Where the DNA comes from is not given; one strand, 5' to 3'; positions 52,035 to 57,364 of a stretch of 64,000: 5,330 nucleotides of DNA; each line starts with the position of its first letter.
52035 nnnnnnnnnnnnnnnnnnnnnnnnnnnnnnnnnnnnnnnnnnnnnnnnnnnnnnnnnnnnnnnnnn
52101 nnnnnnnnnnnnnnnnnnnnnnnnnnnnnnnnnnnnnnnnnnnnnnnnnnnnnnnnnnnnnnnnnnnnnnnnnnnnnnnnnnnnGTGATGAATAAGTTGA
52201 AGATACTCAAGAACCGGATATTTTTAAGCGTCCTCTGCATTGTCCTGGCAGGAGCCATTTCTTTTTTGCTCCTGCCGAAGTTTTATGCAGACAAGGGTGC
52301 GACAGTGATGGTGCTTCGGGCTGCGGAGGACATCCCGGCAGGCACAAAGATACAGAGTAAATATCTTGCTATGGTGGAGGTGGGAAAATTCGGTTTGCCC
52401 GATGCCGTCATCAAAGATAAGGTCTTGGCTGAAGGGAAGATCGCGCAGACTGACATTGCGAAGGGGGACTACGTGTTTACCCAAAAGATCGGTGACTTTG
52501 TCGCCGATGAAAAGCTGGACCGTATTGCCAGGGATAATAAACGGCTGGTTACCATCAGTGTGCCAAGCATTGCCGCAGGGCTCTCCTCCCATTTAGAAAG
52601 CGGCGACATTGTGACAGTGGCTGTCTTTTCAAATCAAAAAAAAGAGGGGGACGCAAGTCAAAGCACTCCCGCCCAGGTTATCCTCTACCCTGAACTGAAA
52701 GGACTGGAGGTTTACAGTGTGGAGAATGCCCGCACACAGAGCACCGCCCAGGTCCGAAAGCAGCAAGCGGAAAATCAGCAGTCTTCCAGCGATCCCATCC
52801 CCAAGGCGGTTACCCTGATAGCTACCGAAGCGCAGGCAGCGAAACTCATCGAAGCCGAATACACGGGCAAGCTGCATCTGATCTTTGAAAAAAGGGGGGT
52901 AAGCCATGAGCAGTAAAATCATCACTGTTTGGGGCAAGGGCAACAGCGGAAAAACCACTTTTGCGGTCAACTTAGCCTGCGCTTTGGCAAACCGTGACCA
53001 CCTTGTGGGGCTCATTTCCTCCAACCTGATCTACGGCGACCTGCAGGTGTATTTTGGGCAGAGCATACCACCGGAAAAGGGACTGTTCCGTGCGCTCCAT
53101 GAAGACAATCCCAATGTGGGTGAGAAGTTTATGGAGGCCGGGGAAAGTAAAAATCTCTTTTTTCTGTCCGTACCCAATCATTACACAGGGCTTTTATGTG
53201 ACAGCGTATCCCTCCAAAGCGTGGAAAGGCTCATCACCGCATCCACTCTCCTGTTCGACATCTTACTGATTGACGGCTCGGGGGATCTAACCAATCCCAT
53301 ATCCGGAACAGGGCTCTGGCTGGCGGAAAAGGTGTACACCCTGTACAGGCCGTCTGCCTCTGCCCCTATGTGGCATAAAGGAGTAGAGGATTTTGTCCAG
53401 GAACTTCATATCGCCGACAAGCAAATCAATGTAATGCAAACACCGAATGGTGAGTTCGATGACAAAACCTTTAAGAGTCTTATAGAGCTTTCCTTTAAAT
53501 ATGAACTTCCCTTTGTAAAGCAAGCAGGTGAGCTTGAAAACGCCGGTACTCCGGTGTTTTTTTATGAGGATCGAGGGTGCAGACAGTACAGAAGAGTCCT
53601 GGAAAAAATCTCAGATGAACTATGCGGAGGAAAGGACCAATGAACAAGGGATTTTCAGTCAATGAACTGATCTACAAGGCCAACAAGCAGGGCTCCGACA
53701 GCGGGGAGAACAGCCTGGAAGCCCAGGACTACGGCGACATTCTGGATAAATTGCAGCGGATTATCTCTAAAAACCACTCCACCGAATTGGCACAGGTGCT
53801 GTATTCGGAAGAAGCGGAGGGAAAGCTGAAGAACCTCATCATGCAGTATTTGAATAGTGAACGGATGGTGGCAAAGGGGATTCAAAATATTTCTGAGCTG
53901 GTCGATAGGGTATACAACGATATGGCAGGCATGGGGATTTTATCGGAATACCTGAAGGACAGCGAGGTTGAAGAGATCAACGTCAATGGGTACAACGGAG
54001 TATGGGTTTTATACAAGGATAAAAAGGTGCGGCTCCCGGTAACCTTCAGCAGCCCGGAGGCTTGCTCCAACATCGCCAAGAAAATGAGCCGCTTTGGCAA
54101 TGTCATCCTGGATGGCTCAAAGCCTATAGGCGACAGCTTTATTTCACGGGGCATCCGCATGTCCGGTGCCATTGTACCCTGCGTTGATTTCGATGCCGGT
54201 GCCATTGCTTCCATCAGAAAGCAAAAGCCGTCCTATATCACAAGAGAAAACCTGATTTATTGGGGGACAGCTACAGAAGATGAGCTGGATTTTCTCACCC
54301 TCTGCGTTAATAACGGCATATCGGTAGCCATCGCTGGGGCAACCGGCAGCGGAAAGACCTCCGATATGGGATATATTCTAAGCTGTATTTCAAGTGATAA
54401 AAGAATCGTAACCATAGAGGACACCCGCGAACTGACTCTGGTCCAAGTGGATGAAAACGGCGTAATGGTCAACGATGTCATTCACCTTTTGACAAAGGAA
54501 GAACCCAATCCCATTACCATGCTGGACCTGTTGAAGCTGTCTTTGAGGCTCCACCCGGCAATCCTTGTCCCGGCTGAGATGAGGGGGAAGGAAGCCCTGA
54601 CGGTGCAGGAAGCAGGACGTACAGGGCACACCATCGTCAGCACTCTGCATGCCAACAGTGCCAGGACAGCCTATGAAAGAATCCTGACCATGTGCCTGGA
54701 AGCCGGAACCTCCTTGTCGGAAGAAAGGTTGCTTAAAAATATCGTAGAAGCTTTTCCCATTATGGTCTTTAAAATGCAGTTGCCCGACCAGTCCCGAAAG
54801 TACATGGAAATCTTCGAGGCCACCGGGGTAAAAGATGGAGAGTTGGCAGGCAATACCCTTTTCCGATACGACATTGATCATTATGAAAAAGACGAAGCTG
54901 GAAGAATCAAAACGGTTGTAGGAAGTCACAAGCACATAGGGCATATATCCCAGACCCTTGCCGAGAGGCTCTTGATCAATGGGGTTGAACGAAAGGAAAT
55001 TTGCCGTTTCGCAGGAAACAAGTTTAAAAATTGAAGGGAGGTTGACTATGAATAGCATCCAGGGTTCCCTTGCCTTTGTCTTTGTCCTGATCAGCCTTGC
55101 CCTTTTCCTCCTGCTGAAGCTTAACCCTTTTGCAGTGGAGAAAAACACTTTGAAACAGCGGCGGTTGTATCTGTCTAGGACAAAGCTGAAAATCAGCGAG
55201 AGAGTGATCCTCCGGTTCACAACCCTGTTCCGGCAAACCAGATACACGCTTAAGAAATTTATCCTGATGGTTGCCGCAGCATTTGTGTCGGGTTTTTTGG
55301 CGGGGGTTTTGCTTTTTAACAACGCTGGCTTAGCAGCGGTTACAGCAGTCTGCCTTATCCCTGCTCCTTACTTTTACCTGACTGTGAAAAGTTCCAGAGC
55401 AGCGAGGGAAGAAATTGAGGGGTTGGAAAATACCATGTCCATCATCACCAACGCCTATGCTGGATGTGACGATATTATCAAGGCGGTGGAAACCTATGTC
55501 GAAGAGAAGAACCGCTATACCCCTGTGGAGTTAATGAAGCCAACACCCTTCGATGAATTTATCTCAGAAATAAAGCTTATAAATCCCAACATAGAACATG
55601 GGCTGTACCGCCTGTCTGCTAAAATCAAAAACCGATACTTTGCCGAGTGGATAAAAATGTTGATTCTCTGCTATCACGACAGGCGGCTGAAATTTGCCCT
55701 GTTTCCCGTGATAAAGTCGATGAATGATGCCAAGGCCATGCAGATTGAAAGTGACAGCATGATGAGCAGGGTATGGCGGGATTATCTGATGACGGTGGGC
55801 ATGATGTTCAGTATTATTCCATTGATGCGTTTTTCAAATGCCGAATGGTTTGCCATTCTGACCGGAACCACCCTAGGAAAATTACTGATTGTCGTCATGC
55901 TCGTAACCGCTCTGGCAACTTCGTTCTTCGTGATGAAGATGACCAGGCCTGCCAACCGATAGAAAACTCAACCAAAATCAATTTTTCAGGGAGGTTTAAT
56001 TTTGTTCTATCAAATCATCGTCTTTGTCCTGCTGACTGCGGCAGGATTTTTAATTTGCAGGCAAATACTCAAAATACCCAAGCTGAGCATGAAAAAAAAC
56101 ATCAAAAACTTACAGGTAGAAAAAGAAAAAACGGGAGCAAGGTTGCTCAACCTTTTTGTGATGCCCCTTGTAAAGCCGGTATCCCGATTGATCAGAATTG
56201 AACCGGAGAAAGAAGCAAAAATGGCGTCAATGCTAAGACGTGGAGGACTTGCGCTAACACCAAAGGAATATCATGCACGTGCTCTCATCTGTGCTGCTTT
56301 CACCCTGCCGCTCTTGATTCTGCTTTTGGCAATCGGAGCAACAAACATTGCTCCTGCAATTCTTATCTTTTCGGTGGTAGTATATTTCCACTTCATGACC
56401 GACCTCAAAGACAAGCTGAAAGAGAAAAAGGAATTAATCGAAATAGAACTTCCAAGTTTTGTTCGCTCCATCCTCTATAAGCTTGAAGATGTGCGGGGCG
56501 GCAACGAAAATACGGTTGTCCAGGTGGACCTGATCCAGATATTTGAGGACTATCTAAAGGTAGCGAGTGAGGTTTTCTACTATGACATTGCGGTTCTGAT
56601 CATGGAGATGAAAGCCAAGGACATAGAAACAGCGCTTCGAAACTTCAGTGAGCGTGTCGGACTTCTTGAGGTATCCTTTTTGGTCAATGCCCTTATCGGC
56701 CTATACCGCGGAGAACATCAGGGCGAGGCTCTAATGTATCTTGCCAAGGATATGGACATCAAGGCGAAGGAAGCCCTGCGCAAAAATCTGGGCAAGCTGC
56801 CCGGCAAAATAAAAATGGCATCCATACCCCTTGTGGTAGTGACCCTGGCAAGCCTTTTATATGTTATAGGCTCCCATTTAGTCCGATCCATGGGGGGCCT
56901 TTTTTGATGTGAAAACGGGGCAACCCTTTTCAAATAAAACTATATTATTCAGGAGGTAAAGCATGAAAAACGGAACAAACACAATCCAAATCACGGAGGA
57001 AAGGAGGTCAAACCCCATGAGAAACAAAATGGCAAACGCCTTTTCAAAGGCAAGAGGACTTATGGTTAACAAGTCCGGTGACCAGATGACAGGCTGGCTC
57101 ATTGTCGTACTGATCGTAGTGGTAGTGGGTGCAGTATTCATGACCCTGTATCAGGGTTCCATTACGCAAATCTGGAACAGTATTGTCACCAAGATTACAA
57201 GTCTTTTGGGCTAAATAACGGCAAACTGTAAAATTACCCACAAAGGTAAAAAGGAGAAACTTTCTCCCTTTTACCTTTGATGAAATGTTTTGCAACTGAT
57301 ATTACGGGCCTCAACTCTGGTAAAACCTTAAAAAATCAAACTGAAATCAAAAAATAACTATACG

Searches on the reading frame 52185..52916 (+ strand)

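Call 3: search_protein_families(library=pfam, proteins=[window:52185-52916:+], max_evalue=0.1)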
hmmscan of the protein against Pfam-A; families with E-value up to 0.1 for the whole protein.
window:52185-52916:+ (243 aa): 5 families
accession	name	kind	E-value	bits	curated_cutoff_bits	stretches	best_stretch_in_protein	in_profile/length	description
PF16976.10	RcpC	-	2.6e-17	63.2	28.8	1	110-233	2-112/114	Flp pilus assembly protein RcpC/CpaB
PF08666.17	SAF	-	1.6e-08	35.4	21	1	42-97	2-57/63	SAF domain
PF03120.22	DNA_ligase_OB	-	0.026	14.8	32.9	0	82-106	40-64/79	NAD-dependent DNA ligase OB-fold domain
PF13144.11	ChapFlgA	-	0.059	13.9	23.8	0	43-107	3-67/122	Chaperone for flagella basal body P-ring formation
PF15452.11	NYAP_C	-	0.059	13.6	25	1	156-237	128-206/260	Neuronal tyrosine-phosphorylated phosphoinositide-3-kinase adapter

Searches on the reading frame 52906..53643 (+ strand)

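Call 3: search_protein_families(library=pfam, proteins=[window:52906-53643:+], max_evalue=0.1)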
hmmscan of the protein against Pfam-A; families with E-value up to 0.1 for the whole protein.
window:52906-53643:+ (245 aa): 7 families
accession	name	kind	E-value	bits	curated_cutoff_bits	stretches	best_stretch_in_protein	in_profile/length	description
PF01656.29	CbiA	-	1.2e-05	25.7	25.4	1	5-34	1-30/125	CobQ/CobB/MinD/ParA nucleotide binding domain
PF10609.15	ParA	-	2.2e-05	24.4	27.1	1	3-40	4-41/246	NUBPL iron-transfer P-loop NTPase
PF13614.12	AAA_31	-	0.00082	19.8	27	1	4-36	2-35/177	AAA domain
PF13481.12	AAA_25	-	0.0024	18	27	1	4-33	34-63/195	AAA domain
PF02374.21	ArsA_ATPase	-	0.0073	16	24.3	1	4-38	2-36/305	Anion-transporting ATPase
PF03205.20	MobB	-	0.025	14.9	26.6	1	5-37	1-33/133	Molybdopterin guanine dinucleotide synthesis protein B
PF09140.17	MipZ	-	0.091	12.5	20.7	0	8-38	6-36/262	ATPase MipZ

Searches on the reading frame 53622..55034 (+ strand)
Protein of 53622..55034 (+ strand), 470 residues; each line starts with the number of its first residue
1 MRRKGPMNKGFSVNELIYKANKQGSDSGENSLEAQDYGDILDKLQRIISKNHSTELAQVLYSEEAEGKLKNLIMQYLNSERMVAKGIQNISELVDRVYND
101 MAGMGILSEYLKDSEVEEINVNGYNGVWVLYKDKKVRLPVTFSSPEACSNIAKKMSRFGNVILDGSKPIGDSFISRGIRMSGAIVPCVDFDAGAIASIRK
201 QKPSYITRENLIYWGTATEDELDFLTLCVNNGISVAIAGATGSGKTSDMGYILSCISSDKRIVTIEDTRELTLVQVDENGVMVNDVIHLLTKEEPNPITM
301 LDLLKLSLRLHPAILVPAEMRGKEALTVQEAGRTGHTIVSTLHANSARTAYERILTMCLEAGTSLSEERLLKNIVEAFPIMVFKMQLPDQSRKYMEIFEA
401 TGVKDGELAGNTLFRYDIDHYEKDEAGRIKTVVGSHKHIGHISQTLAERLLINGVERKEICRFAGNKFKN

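Call 3: search_protein_families(library=pfam, proteins=[window:53622-55034:+], max_evalue=0.1)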
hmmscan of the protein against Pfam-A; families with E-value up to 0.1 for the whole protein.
window:53622-55034:+ (470 aa): 6 families
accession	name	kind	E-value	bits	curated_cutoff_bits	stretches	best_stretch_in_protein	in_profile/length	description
PF00437.27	T2SSE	-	2e-27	96.3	24.9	1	178-362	81-263/370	Type II/IV secretion system protein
PF01935.23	DUF87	-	0.0011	19.5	23.2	1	234-262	25-53/220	Helicase HerA, central domain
PF22993.4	SAM_EPH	-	0.022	15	27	1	69-109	11-50/60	Ephrin receptor 1 SAM domain-like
PF00005.33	ABC_tran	-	0.071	14.1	25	0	225-266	4-45/137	ABC transporter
PF00270.35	DEAD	-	0.084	13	26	0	231-278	13-64/167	DEAD/DEAH box helicase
PF22299.1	BRISC_FAM175B_helical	-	0.084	13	27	0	39-95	5-60/62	BRISC complex subunit FAM175B, helical domain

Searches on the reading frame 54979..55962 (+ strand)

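Call 3: search_protein_families(library=pfam, proteins=[window:54979-55962:+], max_evalue=0.1)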
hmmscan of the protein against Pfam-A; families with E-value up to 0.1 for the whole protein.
window:54979-55962:+ (327 aa): 1 family
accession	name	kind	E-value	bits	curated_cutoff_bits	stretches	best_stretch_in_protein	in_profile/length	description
PF12986.12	DUF3870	-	0.097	13.3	22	0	193-239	48-93/94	Domain of unknown function (DUF3870)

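Call 10: search_protein_families(library=ncbifam, proteins=[window:54979-55962:+], max_evalue=0.01)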
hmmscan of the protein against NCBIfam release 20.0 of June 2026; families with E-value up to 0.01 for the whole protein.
window:54979-55962:+ (327 aa): 0 families

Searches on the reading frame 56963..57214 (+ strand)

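Call 3: search_protein_families(library=pfam, proteins=[window:56963-57214:+], max_evalue=0.1)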
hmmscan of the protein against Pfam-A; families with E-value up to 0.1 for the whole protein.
window:56963-57214:+ (83 aa): 2 families
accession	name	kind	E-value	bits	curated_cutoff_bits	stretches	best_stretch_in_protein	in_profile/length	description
PF19893.4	DUF6366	-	0.0091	16.8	27.2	1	12-58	18-67/69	Family of unknown function (DUF6366)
PF12575.13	Pox_EPC_I2-L1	-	0.045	14.4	23.4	1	35-63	40-68/72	Poxvirus entry protein complex L1 and I2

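Call 10: search_protein_families(library=ncbifam, proteins=[window:56963-57214:+], max_evalue=0.01)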
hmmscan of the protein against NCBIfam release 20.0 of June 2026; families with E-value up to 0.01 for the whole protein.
window:56963-57214:+ (83 aa): 0 families
